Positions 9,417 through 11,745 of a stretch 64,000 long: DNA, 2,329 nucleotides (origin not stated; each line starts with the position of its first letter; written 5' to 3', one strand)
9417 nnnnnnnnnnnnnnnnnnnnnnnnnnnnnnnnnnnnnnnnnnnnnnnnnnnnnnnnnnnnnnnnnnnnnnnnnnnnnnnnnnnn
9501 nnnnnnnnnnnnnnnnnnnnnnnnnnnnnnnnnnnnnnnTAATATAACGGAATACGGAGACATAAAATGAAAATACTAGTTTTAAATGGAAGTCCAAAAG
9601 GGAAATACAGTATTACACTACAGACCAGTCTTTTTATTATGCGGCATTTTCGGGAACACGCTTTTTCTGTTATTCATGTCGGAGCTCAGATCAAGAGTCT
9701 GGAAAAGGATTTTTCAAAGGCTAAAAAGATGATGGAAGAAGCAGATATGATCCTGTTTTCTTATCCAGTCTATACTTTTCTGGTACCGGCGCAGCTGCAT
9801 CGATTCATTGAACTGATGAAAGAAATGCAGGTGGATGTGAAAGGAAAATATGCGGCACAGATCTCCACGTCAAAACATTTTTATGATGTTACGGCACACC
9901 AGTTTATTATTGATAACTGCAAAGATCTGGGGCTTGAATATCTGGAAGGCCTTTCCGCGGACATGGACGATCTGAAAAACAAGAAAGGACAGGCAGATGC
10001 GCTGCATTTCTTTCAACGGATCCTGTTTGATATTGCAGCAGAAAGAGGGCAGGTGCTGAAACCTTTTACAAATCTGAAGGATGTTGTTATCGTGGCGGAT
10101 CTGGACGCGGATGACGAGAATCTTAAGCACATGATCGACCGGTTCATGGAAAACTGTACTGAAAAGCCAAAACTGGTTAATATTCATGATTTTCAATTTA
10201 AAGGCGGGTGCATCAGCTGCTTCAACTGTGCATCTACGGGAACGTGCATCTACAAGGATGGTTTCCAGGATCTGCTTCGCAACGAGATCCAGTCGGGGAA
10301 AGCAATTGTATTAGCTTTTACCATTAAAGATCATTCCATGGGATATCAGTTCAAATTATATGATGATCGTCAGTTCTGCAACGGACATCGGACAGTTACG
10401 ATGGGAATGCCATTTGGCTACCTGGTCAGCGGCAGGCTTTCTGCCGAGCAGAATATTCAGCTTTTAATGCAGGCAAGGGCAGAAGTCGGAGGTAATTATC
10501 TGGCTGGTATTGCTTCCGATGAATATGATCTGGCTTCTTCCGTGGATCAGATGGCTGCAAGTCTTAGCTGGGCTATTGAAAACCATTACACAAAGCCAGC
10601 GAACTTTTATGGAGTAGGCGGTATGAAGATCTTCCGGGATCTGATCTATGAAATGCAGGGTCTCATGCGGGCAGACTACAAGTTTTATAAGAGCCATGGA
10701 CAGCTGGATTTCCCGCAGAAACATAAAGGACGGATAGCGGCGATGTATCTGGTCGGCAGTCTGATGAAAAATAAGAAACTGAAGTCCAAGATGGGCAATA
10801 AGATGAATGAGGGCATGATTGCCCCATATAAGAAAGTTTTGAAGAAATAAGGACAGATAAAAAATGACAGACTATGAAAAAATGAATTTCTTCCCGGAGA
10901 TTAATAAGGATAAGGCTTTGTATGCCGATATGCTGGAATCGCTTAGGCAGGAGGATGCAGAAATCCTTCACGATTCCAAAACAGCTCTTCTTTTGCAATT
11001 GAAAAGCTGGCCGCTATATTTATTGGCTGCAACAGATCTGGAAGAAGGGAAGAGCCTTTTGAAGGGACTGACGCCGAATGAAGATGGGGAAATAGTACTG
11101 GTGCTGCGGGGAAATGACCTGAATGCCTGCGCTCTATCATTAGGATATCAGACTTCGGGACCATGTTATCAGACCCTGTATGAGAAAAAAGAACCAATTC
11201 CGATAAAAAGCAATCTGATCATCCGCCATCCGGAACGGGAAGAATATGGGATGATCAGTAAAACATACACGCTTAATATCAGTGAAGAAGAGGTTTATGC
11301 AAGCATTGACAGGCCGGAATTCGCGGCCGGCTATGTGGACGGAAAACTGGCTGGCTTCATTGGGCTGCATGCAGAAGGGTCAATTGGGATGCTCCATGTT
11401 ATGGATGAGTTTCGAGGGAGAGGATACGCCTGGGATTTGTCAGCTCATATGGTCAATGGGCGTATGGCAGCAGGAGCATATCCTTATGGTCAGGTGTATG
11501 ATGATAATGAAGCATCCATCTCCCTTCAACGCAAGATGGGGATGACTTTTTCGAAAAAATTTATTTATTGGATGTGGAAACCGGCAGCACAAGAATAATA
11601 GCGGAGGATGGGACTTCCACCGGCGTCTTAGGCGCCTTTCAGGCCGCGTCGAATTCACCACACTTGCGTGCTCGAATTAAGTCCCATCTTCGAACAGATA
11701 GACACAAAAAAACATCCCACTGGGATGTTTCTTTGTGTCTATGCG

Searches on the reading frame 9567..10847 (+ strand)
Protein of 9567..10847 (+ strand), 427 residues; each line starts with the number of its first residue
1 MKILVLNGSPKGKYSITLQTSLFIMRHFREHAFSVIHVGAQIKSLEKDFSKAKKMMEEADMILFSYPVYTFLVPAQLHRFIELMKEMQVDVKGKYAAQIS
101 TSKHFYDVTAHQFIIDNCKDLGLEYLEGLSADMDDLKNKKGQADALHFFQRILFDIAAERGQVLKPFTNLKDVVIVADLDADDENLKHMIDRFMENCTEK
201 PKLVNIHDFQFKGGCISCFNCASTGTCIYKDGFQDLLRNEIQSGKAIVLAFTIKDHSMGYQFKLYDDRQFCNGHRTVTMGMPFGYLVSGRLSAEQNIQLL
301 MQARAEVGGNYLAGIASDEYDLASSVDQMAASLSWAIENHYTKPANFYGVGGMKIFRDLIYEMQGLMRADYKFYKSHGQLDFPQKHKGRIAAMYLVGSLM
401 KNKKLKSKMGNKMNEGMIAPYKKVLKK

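Call 38: search_protein_families(library=pfam, proteins=[window:9567-10847:+], max_evalue=0.0001)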
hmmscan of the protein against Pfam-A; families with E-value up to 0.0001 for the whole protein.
window:9567-10847:+ (427 aa): 2 families
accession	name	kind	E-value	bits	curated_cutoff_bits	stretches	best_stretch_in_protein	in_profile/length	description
PF03358.20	FMN_red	-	1.3e-12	48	24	1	1-102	1-115/152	NADPH-dependent FMN reductase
PF02525.22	Flavodoxin_2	-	1.1e-08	35.4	27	1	1-83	1-102/198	Flavodoxin-like fold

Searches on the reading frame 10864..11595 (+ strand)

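Call 38: search_protein_families(library=pfam, proteins=[window:10864-11595:+], max_evalue=0.0001)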
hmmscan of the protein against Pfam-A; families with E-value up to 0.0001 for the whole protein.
window:10864-11595:+ (244 aa): 2 families
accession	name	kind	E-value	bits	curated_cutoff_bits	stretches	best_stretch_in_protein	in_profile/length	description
PF08445.16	FR47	-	9.8e-07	29.1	22.1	1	163-229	13-79/86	FR47-like protein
PF00583.31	Acetyltransf_1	-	3.2e-06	27.9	20.7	1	139-227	18-116/116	Acetyltransferase (GNAT) family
